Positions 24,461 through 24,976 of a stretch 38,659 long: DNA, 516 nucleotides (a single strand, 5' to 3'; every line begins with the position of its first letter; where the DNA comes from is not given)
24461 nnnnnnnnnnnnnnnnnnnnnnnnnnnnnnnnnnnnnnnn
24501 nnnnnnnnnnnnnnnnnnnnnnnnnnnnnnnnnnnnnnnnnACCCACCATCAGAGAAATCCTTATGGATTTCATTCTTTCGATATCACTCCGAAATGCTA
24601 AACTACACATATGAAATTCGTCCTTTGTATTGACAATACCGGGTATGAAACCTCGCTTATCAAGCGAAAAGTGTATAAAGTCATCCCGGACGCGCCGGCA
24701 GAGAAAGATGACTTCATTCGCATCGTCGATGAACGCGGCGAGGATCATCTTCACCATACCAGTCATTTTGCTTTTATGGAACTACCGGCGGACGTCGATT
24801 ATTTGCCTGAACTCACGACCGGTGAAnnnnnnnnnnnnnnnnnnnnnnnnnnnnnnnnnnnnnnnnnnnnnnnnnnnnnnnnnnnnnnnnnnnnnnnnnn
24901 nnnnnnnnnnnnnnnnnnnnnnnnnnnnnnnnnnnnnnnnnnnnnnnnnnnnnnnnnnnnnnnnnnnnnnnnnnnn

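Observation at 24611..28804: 1397-aa protein made of about 27 near-identical 40-residue Trp-rich tandem repeats, a repeat family I cannot place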

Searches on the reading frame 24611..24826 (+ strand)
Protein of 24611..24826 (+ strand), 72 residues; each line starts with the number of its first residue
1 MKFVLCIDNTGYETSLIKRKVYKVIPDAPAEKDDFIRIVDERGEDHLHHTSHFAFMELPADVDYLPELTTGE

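Call 35: search_protein_representatives(protein=window:24611-24826:+)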
Query: 72 residues. Proteins with E-value up to 0.001 (for the whole library): 1881; up to 1e-10: 103; up to 1e-30: 0. The best 150 are listed.
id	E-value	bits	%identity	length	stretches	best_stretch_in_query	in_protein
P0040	1.4e-23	98.1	66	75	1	2-63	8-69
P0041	1.4e-20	88.6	65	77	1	2-63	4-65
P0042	6.6e-20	86.5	62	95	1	2-62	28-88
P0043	2.1e-18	81.8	59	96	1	3-65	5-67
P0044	4.5e-17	77.6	56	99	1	2-65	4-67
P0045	1.3e-16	76.1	61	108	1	3-61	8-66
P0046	1.3e-16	76.1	53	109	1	2-63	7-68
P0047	2.0e-16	75.5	52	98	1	2-64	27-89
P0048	2.7e-16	75.1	64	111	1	7-62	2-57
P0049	3.2e-16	74.9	60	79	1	3-62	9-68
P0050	3.3e-16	74.8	39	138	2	3-56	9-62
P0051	6.2e-16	74.0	58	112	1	3-62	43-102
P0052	7.0e-16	73.8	56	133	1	3-64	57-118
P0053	1.3e-15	73.0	58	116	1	3-62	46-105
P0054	1.4e-15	72.9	57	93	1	3-63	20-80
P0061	3.2e-14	68.5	52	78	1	2-62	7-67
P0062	3.3e-14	68.5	52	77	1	2-62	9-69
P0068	1.3e-13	66.6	37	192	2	2-57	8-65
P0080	1.8e-12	63.0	34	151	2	3-68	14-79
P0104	1.1e-11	60.6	48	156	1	2-62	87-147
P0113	1.8e-11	59.8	25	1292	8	2-38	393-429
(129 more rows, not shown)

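Call 36: search_protein_families(library=pfam, proteins=[P0040, P0041, P0042, P0043, P0044, P0050, P0068, P0080, P0104, P0113], max_evalue=1)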
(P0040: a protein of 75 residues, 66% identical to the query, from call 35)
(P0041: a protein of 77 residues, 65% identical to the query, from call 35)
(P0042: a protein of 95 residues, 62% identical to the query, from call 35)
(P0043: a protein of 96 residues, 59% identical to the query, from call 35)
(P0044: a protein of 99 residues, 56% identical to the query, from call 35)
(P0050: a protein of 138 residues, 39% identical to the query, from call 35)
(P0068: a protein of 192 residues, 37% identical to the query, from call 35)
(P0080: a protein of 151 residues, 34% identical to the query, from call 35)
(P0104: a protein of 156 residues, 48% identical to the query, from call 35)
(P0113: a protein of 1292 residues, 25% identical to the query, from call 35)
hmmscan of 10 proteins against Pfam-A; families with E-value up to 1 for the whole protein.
P0040 (75 aa): 0 families

P0041 (77 aa): 0 families

P0042 (95 aa): 2 families
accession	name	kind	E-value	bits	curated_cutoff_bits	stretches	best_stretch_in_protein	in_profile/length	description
PF20111.4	DUF6501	-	0.075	13.3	23.8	1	40-79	29-64/67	Family of unknown function (DUF6501)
PF24209.2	DUF7431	-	0.091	12.8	27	1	39-69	23-53/278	Domain of unknown function (DUF7431)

P0043 (96 aa): 0 families

P0044 (99 aa): 0 families

P0050 (138 aa): 0 families

P0068 (192 aa): 1 family
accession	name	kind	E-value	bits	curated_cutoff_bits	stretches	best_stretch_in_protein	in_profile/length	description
PF14430.11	Imm1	-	0.026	15.7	22.4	1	121-176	64-109/125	Immunity protein Imm1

P0080 (151 aa): 0 families

P0104 (156 aa): 0 families

P0113 (1292 aa): 12 families
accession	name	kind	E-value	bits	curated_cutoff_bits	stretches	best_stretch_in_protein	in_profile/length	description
PF19116.6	DUF5801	-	3.7e-243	795.3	27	8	649-801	2-137/137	Domain of unknown function (DUF5801)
PF08881.15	CVNH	-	4.2e-19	69.7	24.5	1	595-634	3-43/102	CVNH domain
PF06366.19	FlhE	-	6.8e-08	32.9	25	0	905-929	72-96/106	Flagellar protein FlhE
PF03829.18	PTSIIA_gutA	-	9.2e-08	32.4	25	0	101-132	44-75/113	PTS system glucitol/sorbitol-specific IIA component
PF16859.10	TetR_C_11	-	3.4e-07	31.1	32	0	1096-1140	60-104/113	Tetracyclin repressor-like, C-terminal domain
PF04820.20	Trp_halogenase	-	2.4e-05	23.8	21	0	322-362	182-221/458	Tryptophan halogenase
PF23025.1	YbjQ_2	-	0.00012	22.7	29.1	0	106-130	77-101/103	C2 domain-containing protein 5, YbjQ-like domain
PF20333.3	DUF6628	-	0.00096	19.6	27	0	108-131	100-123/137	Family of unknown function (DUF6628)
PF09114.16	MotA_activ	-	0.0053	17.3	26.1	0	749-781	30-62/95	Transcription factor MotA, activation domain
PF07894.18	SACK1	-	0.021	14.8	21.4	0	158-197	222-261/274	Scaffolding anchor of CK1 domain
PF22039.1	HUTI_composite_bact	-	0.073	13.2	25.5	0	117-130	6-19/26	Imidazolonepropionase-like composite domain, bacteria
PF05687.18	BES1_N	-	0.09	13.6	25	0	543-604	54-119/149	BES1/BZR1 plant transcription factor, N-terminal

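Call 39: list_cluster_members(proteins=[P0040, P0041, P0043, P0044, P0045, P0046, P0050, P0068, P0061, P0062])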
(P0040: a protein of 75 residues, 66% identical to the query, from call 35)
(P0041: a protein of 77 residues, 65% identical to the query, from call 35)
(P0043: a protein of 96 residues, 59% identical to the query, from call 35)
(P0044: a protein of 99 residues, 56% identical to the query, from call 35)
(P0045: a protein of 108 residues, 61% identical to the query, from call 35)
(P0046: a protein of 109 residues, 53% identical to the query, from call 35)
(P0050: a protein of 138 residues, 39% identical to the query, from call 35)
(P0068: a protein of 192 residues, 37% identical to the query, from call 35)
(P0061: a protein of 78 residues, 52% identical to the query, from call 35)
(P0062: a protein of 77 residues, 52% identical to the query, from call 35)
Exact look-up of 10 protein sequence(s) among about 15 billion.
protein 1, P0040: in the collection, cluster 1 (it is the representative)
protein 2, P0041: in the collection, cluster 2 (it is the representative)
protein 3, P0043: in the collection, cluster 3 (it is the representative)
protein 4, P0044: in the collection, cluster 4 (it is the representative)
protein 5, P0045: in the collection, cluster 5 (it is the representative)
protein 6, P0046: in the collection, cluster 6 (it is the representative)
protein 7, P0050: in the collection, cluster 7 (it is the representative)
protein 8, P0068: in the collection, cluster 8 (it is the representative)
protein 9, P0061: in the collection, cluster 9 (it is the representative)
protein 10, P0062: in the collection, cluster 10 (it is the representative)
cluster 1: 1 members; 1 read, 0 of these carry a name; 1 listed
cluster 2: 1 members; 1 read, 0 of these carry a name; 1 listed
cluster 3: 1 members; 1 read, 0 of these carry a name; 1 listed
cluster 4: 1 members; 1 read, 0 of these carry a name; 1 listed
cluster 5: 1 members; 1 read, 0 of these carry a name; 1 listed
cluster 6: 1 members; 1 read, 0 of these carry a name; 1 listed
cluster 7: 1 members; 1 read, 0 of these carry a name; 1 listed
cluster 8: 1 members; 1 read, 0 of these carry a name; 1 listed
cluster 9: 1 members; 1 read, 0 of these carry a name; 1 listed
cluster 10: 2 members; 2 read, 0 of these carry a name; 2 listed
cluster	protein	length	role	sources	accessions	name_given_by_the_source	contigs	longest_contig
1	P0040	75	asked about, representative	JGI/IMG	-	-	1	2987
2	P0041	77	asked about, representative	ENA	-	-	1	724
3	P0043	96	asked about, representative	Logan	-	-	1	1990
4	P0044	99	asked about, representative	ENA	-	-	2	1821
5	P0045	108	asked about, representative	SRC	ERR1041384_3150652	-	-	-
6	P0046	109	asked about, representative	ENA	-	-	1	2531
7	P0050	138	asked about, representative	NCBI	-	-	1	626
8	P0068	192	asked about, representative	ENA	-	-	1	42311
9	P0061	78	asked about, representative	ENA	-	-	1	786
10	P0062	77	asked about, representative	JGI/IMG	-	-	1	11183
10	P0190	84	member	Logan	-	-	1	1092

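Call 44: find_related_loci(query=A3, collection=metagenome_contigs, flank=6000)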
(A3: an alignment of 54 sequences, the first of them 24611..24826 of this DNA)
Query A3 (72 aa) in metagenome_contigs; peptide patterns used: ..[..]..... (x = any residue, [..] = any of these).
600 stretches matched a pattern (row limit reached: there are more); 587 encode a relative of the query (tblastn E <= 1e-3); the best 80 are kept; 80 distinct loci.
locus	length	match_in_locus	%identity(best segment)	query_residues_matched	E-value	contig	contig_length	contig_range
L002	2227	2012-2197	68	2-63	6e-27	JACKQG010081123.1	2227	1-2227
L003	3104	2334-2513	60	3-62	3e-24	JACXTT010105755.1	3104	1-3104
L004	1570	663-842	63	3-62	5e-24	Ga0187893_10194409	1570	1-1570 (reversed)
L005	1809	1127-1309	59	3-63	4e-23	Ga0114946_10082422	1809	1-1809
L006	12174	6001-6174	59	5-62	1e-22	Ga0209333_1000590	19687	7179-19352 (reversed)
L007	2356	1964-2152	56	1-63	1e-22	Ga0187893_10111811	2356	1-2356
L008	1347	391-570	60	3-62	1e-22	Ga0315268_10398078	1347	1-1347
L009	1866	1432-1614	57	2-62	2e-22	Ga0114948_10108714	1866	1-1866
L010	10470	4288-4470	57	3-63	3e-22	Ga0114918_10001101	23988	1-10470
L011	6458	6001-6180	57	3-62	5e-22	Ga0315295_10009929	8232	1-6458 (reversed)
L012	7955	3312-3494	59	2-62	4e-22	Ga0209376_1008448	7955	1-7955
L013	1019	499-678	60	3-62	2e-22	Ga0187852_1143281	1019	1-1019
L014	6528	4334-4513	58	3-62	7e-22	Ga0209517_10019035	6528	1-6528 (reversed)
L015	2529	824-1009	53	2-63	6e-22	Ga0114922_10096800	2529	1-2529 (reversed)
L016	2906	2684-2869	56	2-63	1e-21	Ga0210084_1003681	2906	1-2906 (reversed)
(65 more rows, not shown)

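Call 50: search_protein_families(library=ncbifam, proteins=[P0040, P0043, P0061], max_evalue=1)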
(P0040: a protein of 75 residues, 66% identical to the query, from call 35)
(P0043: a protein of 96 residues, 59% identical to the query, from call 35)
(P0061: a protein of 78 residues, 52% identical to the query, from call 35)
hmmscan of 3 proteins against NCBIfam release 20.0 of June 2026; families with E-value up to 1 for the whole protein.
P0040 (75 aa): 0 families

P0043 (96 aa): 1 family
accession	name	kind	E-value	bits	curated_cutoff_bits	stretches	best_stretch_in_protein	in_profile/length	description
NF003274.0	PRK04262.1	equivalog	0.1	11.6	244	1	33-70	214-251/347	hydroxymethylglutaryl-CoA synthase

P0061 (78 aa): 0 families

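Call 51: predict_structure(alignment_id=A3)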
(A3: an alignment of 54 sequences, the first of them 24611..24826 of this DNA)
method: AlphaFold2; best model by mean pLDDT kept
length: 72 residues; sequences in the alignment: 54
mean_pLDDT: 85.9   pTM: 0.69
mean pLDDT of the five models: 85.9, 85.8, 85.2, 84.7, 84.1
residues with pLDDT >= 90: 49; 70-90: 12; 50-70: 6; < 50: 5
segments of 3 or more residues with pLDDT < 50: 69-72
pLDDT, mean of each block of 10 residues (from residue 1): 94 94 93 94 92 88 55 43
secondary structure, 60 per line:
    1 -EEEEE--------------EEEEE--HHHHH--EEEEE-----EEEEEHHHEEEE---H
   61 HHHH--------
elements in order: E2-6 E21-25 H28-32 E35-39 E45-49 E53-56 H60-64

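Call 55: fold_search(model_id=the predicted structure, library=pdb)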
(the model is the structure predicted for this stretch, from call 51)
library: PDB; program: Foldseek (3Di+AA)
matches with E <= 10: 854; with E <= 0.001: 0
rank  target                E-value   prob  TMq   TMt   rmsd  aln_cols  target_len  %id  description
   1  1wxb_MODEL_1_A        1.2e-02  1.00  0.60  0.63   3.6        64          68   16  Solution structure of the SH3 domain from human epidermal growth factor receptor pathway substrate 8-like prot (released 2005-07-20)
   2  2ct4_MODEL_1_A        1.8e-02  1.00  0.64  0.66   3.0        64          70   11  Solution Strutcure of the SH3 domain of the Cdc42-interacting protein 4 (released 2005-11-23)
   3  2lmj_MODEL_1_A        2.4e-02  1.00  0.58  0.63   2.9        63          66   14  Itk-sh3 (released 2012-12-05)
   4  2k2m_MODEL_1_A        2.6e-02  1.00  0.56  0.59   3.0        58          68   19  Structural Basis of PxxDY Motif Recognition in SH3 Binding (released 2009-02-17)
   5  2rol_MODEL_1_A        2.9e-02  1.00  0.52  0.58   4.2        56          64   20  Structural Basis of PxxDY motif recognition in SH3 binding (released 2009-03-03)
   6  1neg                  3.5e-02  1.00  0.57  0.63   4.1        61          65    8  Crystal Structure Analysis of N-and C-terminal labeled SH3-domain of alpha-Chicken Spectrin (released 2003-01-14)
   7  2enm_MODEL_1_A        3.5e-02  1.00  0.55  0.52   4.9        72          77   10  Solution structure of the SH3 domain from mouse sorting nexin-9 (released 2007-10-02)
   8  2yuq_MODEL_1_A        4.8e-02  1.00  0.59  0.51   2.8        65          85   14  Solution structure of the SH3 domain of human Tyrosine-protein kinase ITK/TSK (released 2007-10-09)
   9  1i0c_B                5.1e-02  1.00  0.57  0.69   4.3        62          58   13  EPS8 SH3 CLOSED MONOMER (released 2001-05-09)
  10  7tzk_A                5.5e-02  1.00  0.57  0.63   4.2        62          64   11  EPS8 SH3 Domain with NleH1 PxxDY Motif (released 2022-07-06)
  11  2dl5_MODEL_1_A        6.2e-02  1.00  0.57  0.53   5.1        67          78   15  Solution structure of the first SH3 domain of human KIAA0769 protein (released 2006-10-17)
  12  4xi2                  8.9e-02  0.99  0.56  0.11   5.3        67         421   15  Crystal Structure of an auto-inhibited form of Bruton's Tryrosine Kinase (released 2015-02-25)
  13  7rus_B                8.9e-02  0.60  0.35  0.38   6.2        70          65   17  Crystal structure of the octameric form of Rv3208A (released 2022-08-24)
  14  3m0s                  9.5e-02  1.00  0.58  0.72   4.0        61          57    8  Crystal Structure of the R21D mutant of alpha-spectrin SH3 domain. Crystal obtained in ammonium sulphate at pH 7 (released 2011-01-19)
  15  2rn8_MODEL_1_A        9.5e-02  1.00  0.61  0.67   2.4        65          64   15  NMR structure note: murine Itk SH3 domain (released 2007-12-25)
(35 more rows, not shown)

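Call 60: search_protein_families(library=phrogs, proteins=[P0040, P0043, P0061, window:24611-24826:+], max_evalue=0.1)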
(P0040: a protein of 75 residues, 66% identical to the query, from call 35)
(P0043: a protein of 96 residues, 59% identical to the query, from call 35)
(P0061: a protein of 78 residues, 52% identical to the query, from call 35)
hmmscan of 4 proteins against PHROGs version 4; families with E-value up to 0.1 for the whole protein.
P0040 (75 aa): 1 family
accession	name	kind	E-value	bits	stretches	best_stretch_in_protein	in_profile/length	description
phrog_34144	-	unknown function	0.0041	18.4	1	21-63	15-62/63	-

P0043 (96 aa): 1 family
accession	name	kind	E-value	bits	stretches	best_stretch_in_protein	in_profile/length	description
phrog_34144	-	unknown function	0.017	16.4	1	17-59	15-62/63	-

P0061 (78 aa): 1 family
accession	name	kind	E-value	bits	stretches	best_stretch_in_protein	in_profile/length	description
phrog_34144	-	unknown function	0.0054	18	1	19-62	14-62/63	-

window:24611-24826:+ (72 aa): 2 families
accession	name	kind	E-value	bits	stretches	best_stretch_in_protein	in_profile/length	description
phrog_34144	-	unknown function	0.0025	19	1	15-47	15-43/63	-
phrog_7571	-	unknown function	0.018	15.8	1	4-48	12-55/67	-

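Call 62: search_solved_structures(query=A3, max_evalue=10)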
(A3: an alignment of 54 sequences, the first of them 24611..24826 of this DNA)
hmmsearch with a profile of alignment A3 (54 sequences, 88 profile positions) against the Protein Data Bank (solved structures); distinct sequences matched with E-value up to 10: 1.
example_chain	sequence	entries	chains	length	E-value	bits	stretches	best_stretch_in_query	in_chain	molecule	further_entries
9e6q_AR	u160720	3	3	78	0.8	12.4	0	31-56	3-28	Large ribosomal subunit protein eL20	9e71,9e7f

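Call 67: find_homologous_proteins(query=A3, max_evalue=0.00001)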
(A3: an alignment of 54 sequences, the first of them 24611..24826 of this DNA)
Query A3 (54 sequences) (72 aa, profile of the alignment): 7999 proteins with E <= 0.00001 among 8000 candidates; the best 120 are listed.
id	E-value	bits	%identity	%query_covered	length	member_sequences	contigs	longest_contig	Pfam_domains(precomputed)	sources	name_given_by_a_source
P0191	2.4e-34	134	-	-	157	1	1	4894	-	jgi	jgi:hypothetical protein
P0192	1.0e-32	129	65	86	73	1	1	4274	-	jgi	-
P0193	1.7e-32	128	65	86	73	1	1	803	-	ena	-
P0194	1.9e-32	128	65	86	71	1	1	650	-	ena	-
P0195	2.1e-32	128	65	86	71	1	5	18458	-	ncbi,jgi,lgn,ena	-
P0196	2.2e-32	128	65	86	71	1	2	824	-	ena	-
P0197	2.4e-32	128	61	85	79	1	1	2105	-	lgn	-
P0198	2.6e-32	128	65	86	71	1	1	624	-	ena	-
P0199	2.7e-32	128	66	86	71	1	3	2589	-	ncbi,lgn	-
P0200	3.3e-32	128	67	83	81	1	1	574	-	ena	-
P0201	3.7e-32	127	63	86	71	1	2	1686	-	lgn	-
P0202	3.9e-32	127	61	85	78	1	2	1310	-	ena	-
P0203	4.8e-32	127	63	83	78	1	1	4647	-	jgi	jgi:hypothetical protein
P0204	4.8e-32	127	63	83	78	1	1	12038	-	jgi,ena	jgi:hypothetical protein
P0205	4.9e-32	127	68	86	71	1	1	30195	-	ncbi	-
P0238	1.5e-31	125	63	86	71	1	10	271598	-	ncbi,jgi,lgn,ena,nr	ncbi:MAG TPA: hypothetical protein PLJ35_09045 [Anaerolineae bacterium]|nr:hypothetical protein [Ana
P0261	2.8e-31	125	73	86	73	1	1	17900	-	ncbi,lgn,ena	-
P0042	2.8e-31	125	62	85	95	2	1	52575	-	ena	-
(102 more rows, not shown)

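Call 68: find_encoding_contigs(protein=P0261, flank=6000, max_places=3)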
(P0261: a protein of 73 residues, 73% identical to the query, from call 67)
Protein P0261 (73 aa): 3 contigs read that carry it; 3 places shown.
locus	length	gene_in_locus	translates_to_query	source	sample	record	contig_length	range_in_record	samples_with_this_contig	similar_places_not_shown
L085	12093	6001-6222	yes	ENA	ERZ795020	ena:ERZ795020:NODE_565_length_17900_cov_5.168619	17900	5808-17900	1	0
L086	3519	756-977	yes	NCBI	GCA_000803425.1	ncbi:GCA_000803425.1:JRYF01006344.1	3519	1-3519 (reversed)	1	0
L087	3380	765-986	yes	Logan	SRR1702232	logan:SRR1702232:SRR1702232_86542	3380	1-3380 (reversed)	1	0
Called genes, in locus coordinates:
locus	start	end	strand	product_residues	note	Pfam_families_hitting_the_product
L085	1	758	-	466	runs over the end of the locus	PF00890:FAD_binding_2 (weak), PF01134:GIDA, PF07992:Pyr_redox_2, PF12831:FAD_oxidored, PF13434:Lys_Orn_oxgnase, PF13738:Pyr_redox_3, PF00070:Pyr_redox, PF02852:Pyr_redox_dim, +5 more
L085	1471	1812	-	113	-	-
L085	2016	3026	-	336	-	PF01663:Phosphodiest, PF01676:Metalloenzyme (weak), PF00884:Sulfatase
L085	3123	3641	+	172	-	PF14512:TM1586_NiRdase (faint), PF00881:Nitroreductase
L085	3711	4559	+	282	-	PF03807:F420_oxidored, PF14748:P5CR_dimer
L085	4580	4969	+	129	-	-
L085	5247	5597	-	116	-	PF13828:DUF4190 (faint)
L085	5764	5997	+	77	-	-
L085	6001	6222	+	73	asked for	-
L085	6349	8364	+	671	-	PF00005:ABC_tran, PF02463:SMC_N (faint), PF13555:AAA_29 (faint), PF13304:AAA_21 (faint), PF13401:AAA_22 (faint), PF12848:ABC_tran_Xtn, PF00005:ABC_tran, PF16326:ABC_tran_CTD (weak)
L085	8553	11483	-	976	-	PF25778:DUF7948, PF06739:SBBP, PF00395:SLH (weak)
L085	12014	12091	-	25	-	?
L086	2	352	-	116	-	PF13828:DUF4190 (faint)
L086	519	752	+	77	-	-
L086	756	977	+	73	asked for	-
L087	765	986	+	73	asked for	-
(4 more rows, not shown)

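Call 69: find_encoding_contigs(protein=P0238, flank=6000, max_places=3)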
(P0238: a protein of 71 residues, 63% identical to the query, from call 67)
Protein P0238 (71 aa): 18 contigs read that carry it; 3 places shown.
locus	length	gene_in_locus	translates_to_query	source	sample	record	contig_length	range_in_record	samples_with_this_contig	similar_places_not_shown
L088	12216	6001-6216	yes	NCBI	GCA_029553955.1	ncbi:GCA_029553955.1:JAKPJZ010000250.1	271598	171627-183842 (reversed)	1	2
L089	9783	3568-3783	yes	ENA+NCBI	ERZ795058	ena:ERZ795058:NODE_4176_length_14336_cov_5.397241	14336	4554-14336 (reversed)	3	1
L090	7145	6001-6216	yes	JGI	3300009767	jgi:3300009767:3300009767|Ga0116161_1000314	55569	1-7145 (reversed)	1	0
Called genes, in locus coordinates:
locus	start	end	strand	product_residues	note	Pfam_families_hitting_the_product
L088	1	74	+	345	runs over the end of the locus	-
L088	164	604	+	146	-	PF07366:SnoaL, PF12680:SnoaL_2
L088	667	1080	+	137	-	-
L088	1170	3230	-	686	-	PF09826:Beta_propel (faint), PF08309:LVIVD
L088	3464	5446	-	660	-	PF07691:PA14, PF25275:Golvesin_C, PF00150:Cellulase (weak), PF02449:Glyco_hydro_42 (weak)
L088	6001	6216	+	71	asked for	-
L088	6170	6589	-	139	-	-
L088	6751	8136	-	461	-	-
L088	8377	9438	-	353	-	-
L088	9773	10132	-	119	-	-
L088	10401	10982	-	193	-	-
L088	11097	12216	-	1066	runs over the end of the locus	PF00400:WD40 (faint), PF07676:PD40 (faint), PF26549:Tricorn_N (faint), PF00930:DPPIV_N (faint), PF25460:Beta-prop_Aladin (faint), PF26550:Tricorn_2nd (weak), PF25174:Beta-prop_THOC3 (weak), PF26550:Tricorn_2nd (weak), +2 more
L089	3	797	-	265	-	?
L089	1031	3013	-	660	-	PF07691:PA14, PF25275:Golvesin_C, PF00150:Cellulase (weak), PF02449:Glyco_hydro_42 (weak)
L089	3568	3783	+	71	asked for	-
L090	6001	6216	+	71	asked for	-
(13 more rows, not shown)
